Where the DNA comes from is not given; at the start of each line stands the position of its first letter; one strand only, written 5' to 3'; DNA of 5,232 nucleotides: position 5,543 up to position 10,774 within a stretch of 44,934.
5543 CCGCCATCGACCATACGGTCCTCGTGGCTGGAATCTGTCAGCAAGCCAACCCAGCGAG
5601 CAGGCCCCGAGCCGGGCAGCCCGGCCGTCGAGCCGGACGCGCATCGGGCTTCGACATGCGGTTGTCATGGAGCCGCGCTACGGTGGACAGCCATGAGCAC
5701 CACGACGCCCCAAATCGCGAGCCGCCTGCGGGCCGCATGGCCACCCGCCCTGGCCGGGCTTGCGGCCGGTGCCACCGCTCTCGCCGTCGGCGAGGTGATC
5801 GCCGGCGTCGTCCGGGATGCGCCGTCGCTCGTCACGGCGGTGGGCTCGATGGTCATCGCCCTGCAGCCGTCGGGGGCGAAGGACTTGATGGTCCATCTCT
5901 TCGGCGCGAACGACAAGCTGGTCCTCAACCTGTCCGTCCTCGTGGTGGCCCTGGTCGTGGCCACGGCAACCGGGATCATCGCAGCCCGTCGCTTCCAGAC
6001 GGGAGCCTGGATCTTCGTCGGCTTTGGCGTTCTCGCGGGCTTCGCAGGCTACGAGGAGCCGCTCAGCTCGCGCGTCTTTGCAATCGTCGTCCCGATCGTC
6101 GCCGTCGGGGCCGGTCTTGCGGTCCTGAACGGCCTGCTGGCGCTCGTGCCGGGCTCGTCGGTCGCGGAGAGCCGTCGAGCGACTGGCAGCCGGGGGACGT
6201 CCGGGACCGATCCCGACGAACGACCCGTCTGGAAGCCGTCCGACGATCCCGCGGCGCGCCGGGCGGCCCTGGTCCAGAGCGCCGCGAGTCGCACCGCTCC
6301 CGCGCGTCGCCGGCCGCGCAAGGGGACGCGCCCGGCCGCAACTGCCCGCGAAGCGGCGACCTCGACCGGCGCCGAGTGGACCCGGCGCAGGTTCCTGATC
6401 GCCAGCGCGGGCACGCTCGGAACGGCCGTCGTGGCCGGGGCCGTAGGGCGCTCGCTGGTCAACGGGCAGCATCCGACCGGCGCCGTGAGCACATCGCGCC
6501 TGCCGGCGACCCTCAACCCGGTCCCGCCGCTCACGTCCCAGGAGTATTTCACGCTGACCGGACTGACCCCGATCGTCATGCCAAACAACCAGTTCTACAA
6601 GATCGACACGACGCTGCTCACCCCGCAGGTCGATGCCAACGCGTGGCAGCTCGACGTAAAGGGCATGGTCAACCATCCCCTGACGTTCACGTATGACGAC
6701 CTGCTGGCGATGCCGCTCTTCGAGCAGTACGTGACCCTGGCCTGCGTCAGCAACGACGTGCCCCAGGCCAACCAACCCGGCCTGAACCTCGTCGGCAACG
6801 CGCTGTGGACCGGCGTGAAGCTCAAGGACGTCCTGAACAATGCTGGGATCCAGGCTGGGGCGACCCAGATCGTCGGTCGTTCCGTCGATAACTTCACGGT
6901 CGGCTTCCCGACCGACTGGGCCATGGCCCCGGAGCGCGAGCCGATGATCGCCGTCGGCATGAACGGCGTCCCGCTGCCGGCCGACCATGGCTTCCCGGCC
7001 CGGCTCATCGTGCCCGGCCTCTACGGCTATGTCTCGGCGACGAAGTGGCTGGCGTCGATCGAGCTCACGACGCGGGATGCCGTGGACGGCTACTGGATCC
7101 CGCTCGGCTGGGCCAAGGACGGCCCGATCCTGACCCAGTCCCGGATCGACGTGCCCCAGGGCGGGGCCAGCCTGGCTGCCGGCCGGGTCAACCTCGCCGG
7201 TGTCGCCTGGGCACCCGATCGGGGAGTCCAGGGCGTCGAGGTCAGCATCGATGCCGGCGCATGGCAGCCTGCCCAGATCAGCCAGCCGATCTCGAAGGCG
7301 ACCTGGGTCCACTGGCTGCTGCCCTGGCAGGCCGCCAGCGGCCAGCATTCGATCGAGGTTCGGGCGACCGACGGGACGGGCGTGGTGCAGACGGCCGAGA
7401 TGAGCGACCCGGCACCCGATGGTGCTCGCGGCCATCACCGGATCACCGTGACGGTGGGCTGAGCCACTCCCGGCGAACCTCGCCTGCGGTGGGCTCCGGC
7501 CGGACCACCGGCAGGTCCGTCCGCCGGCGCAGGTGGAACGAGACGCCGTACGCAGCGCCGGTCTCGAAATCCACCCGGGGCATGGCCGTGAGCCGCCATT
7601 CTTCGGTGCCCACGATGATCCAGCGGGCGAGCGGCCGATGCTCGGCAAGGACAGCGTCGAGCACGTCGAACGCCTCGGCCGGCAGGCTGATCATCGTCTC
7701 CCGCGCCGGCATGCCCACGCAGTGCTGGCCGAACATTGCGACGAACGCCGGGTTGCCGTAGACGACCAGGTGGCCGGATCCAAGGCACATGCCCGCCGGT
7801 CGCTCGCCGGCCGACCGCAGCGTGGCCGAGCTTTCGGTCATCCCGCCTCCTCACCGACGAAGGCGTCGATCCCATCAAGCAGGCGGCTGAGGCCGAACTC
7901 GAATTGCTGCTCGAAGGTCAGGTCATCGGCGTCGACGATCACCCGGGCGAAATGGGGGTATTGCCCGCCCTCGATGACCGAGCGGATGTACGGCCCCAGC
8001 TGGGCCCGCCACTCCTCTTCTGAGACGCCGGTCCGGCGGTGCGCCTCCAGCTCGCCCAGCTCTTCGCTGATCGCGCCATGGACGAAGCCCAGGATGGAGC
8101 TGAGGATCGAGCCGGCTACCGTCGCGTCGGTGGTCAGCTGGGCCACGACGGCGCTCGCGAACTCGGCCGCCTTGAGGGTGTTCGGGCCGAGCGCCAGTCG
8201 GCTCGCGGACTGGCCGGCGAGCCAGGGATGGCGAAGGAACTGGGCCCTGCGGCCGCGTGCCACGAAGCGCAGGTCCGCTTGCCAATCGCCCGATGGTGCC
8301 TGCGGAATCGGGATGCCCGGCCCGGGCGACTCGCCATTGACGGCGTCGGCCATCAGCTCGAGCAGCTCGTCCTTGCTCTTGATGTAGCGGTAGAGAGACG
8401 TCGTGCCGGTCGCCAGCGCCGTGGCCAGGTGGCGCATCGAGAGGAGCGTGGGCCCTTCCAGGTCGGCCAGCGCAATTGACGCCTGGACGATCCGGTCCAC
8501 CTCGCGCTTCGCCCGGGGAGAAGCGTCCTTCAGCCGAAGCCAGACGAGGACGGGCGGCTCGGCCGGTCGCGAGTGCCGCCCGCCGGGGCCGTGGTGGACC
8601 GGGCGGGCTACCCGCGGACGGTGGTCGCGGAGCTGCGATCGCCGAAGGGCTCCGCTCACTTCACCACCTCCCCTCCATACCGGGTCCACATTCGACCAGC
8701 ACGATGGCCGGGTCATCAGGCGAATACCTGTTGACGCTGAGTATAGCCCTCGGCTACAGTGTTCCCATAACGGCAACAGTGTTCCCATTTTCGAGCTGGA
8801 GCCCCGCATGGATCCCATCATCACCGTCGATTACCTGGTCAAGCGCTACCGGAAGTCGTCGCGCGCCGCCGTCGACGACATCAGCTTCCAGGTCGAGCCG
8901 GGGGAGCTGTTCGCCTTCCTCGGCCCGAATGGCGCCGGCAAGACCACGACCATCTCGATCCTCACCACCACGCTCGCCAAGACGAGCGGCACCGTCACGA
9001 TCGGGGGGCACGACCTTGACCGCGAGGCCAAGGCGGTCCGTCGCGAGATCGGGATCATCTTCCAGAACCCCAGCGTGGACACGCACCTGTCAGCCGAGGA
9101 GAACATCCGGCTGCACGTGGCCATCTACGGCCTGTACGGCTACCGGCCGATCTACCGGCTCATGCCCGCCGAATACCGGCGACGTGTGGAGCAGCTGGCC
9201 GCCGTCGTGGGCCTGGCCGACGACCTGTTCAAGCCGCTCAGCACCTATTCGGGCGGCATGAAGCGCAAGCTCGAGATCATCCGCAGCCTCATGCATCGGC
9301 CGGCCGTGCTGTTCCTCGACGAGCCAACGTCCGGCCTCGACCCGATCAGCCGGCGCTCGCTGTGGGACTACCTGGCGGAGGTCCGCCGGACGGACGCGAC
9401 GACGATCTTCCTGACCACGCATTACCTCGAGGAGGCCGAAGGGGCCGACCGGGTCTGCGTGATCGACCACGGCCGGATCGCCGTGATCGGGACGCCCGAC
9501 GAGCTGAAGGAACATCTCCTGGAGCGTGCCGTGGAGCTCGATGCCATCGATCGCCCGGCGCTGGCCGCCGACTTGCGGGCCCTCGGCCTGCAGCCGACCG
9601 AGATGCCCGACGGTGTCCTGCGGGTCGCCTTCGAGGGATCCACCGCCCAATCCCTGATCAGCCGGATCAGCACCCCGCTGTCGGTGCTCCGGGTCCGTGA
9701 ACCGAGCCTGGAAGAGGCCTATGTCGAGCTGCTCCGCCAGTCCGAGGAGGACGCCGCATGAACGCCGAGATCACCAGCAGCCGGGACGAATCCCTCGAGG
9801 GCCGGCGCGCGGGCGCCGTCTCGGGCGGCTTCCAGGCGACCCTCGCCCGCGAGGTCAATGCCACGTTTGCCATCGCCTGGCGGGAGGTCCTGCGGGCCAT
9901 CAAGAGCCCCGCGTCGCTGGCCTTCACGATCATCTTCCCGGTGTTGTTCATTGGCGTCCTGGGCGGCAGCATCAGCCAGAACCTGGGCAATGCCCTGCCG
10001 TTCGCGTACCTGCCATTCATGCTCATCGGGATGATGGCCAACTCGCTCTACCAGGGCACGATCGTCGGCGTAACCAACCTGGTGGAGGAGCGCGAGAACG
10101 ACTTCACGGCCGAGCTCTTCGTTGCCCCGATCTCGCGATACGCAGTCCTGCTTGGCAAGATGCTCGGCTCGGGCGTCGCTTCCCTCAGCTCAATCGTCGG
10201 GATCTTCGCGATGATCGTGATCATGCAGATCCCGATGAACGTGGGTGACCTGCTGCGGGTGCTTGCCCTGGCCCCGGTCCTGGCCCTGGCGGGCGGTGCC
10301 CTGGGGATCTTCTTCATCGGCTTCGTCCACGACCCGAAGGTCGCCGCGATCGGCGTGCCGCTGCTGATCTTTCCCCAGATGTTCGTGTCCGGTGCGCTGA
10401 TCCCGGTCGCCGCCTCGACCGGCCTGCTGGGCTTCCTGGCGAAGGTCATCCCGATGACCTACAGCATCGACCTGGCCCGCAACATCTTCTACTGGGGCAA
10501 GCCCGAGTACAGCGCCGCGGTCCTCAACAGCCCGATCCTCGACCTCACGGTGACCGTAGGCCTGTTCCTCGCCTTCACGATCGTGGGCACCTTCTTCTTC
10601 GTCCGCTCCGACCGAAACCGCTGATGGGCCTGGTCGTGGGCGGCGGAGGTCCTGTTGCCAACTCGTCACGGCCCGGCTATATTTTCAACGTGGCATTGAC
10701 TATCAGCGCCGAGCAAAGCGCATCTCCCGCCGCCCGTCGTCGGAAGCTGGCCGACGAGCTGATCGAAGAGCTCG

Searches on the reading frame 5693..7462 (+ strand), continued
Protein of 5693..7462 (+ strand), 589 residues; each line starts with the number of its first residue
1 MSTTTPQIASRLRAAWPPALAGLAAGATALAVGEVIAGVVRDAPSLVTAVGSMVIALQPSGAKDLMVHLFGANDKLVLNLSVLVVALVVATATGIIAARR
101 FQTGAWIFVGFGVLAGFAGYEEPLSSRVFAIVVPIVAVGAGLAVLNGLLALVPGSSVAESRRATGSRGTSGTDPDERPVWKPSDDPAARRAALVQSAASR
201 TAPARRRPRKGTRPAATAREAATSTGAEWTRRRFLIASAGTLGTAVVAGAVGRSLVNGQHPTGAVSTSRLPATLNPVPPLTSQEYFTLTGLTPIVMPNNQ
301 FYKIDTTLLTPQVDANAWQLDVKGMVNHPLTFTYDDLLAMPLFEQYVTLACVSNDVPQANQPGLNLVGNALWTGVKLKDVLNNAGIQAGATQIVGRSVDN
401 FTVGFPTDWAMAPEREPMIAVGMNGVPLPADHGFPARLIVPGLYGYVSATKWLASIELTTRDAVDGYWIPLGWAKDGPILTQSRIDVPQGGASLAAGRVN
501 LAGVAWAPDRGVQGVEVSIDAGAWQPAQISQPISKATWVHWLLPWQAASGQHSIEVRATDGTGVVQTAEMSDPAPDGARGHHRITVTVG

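Call 29: find_related_loci(query=window:5693-7459:+, collection=genome_contigs, flank=4000)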
Query window:5693-7459:+ (589 aa) in genome_contigs; peptide patterns used: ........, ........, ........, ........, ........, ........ (x = any residue, [..] = any of these).
74 stretches matched a pattern; 16 encode a relative of the query (tblastn E <= 1e-3); 16 distinct loci.
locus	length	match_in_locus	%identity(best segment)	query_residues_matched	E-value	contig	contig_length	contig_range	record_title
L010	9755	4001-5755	80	9-589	0e+0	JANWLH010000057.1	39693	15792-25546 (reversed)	MAG: Candidatus Limnocylindrales bacterium isolate CRAIB_MAG115 c_000000028698, whole genome shotgun sequence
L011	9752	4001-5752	77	6-589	0e+0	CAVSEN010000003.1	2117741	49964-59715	MAG: uncultured Chloroflexia bacterium isolate MFD01872.bin.2.209 genome assembly, contig: contig_98462, whole genome sh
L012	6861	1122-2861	77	6-589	0e+0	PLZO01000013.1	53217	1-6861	MAG: Chloroflexi bacterium isolate palsa_1068 73.20120700_P3D.134_contig_84012, whole genome shotgun sequence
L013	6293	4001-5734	77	7-589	0e+0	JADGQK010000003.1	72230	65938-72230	MAG: Chloroflexota bacterium isolate Chersky.17_25 contig-100_23, whole genome shotgun sequence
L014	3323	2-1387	87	132-589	0e+0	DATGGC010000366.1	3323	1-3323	MAG TPA_asm: Candidatus Limnocylindrales bacterium isolate SMAG_U9744 k141_1084986, whole genome shotgun sequence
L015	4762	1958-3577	73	8-589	0e+0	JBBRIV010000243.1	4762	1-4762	MAG: Candidatus Limnocylindrales bacterium isolate Co_metawrap_2827 Cmw_2827_k141_12623207_length_4762_cov_6.0000, whole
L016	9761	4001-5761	74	6-589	0e+0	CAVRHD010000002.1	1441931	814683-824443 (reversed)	MAG: uncultured Chloroflexia bacterium isolate MFD05521.bin.2.56 genome assembly, contig: contig_12267, whole genome sho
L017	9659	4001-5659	75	34-588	0e+0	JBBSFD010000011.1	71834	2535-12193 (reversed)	MAG: Candidatus Limnocylindrales bacterium isolate LS1_sbin.78 LS1_sbin.78_K_9355_L_71834_cov_12.9963, whole genome shot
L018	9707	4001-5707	75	11-589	0e+0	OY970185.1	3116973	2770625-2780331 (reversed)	MAG: uncultured Chloroflexia bacterium isolate MFD06435.bin.c.3 genome assembly, chromosome: 1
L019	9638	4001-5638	75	34-589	0e+0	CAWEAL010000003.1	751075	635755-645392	MAG: uncultured Chloroflexia bacterium isolate MFD01299.bin.2.25 genome assembly, contig: contig_10694, whole genome sho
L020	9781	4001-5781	71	1-589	0e+0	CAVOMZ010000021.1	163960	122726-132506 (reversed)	MAG: uncultured Chloroflexia bacterium isolate MFD00031.bin.2.175 genome assembly, contig: contig_66169, whole genome sh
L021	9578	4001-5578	83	7-589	2e-169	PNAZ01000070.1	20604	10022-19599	MAG: Chloroflexi bacterium isolate palsa_1033 73.20110800_P1M.33_contig_3196, whole genome shotgun sequence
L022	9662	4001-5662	75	34-589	0e+0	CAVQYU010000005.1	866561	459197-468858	MAG: uncultured Chloroflexia bacterium isolate MFD00031.bin.2.52 genome assembly, contig: contig_50800, whole genome sho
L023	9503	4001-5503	53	30-588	1e-160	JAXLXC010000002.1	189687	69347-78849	MAG: Chloroflexota bacterium isolate STL-CHL39 C3.138.fa-2, whole genome shotgun sequence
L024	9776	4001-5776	78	6-589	0e+0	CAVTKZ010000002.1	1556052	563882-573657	MAG: uncultured Chloroflexia bacterium isolate MFD06714.bin.2.165 genome assembly, contig: contig_21087, whole genome sh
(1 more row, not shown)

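Call 59: search_protein_families(library=ncbifam, proteins=[window:5693-7462:+], max_evalue=0.001)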
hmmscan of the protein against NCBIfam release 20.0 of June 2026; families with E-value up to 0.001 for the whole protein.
window:5693-7462:+ (589 aa): 4 families
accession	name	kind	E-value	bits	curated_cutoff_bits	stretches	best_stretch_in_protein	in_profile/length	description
TIGR04555.1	sulfite_DH_soxC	equivalog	1.5e-37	129.6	420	1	287-568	79-375/408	sulfite dehydrogenase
NF052245.1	SorA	equivalog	1.5e-37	129.3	600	2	294-469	69-255/396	SorA family sulfite dehydrogenase catalytic subunit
NF052247.1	SorT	equivalog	3.1e-24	85.5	570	1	231-572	1-368/387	SorT family sulfite dehydrogenase catalytic subunit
NF003767.0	PRK05363.1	equivalog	5.2e-12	45.7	207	1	217-462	11-249/320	protein-methionine-sulfoxide reductase catalytic subunit MsrP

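Call 64: find_encoding_contigs(protein=P0004, flank=3000, max_places=3)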
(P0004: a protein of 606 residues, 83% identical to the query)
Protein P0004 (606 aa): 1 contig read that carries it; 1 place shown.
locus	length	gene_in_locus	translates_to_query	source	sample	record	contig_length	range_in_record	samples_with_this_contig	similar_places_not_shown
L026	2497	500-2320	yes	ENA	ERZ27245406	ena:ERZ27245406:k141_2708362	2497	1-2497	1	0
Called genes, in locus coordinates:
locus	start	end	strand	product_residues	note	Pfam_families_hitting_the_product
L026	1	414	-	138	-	?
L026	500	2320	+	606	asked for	PF00174:Oxidored_molyb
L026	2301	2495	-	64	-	?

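Call 65: find_encoding_contigs(protein=P0011, flank=3000, max_places=2)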
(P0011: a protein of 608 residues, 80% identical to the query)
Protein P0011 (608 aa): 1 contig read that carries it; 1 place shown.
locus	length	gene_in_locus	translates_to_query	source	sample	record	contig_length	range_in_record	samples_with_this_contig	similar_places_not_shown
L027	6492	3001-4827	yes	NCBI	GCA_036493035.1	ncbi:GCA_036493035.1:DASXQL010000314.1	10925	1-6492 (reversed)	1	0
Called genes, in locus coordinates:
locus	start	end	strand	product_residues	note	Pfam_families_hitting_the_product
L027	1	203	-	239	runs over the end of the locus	-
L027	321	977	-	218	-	-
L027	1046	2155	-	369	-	PF00672:HAMP, PF26769:HAMP_PhoQ (weak), PF00512:HisKA, PF02518:HATPase_c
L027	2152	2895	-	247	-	PF00072:Response_reg, PF00486:Trans_reg_C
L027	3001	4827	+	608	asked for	PF00174:Oxidored_molyb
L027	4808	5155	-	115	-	-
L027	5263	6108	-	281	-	PF00440:TetR_N (weak), PF02909:TetR_C_1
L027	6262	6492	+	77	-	PF00005:ABC_tran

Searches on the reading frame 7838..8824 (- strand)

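Call 45: search_protein_families(library=pfam, proteins=[window:7838-8824:-], max_evalue=0.01)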
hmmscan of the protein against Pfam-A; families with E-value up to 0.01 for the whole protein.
window:7838-8824:- (328 aa): 2 families
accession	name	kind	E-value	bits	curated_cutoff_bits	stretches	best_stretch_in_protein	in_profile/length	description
PF02909.22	TetR_C_1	-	2.2e-25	89.7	21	1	174-321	2-144/146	Tetracyclin repressor-like, C-terminal domain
PF00440.29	TetR_N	-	1.9e-05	24.8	24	1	112-156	1-45/47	Bacterial regulatory proteins, tetR family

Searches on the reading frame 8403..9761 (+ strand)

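Call 45: search_protein_families(library=pfam, proteins=[window:8403-9761:+], max_evalue=0.01)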
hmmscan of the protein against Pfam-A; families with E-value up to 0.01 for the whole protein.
window:8403-9761:+ (452 aa): 6 families
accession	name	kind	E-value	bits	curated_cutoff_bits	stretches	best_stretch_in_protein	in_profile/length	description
PF00005.33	ABC_tran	-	1.2e-33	117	25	1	158-310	2-137/137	ABC transporter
PF13304.12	AAA_21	-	1.3e-09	39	27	1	278-340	234-298/304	AAA domain, putative AbiEii toxin, Type IV TA system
PF00448.28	SRP54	-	0.0013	18.9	22.7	1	170-209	4-43/196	SRP54-type protein, GTPase domain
PF13476.12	AAA_23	-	0.0015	19.6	27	1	161-195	16-47/201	AAA domain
PF13175.12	AAA_15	-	0.0022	18.1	32.1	0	165-208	24-68/374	AAA ATPase domain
PF13604.12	AAA_30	-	0.0061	16.7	27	0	169-218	20-68/191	AAA domain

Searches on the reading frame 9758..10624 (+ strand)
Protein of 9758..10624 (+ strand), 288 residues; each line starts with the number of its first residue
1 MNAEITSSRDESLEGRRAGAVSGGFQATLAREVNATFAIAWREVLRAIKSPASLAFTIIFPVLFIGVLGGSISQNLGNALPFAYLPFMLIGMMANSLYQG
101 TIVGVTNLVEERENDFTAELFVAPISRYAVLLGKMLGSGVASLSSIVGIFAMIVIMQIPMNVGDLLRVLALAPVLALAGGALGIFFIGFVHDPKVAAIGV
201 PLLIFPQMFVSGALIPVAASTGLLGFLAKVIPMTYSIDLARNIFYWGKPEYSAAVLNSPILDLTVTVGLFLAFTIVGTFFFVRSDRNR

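Call 45: search_protein_families(library=pfam, proteins=[window:9758-10624:+], max_evalue=0.01)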
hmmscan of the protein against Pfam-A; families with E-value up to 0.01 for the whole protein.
window:9758-10624:+ (288 aa): 4 families
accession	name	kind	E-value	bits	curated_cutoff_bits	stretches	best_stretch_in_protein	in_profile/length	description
PF01061.29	ABC2_membrane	-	2.1e-21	76.9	26.9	1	36-245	3-211/211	ABC-2 type transporter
PF12698.13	ABC2_membrane_3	-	4.4e-17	62.6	31.6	1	85-276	161-344/347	ABC-2 family transporter protein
PF12679.13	ABC2_membrane_2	-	1.3e-08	34.9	27.2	1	38-285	2-282/283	ABC-2 family transporter protein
PF12730.13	ABC2_membrane_4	-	0.0055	17.1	27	1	101-200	65-171/179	ABC-2 family transporter protein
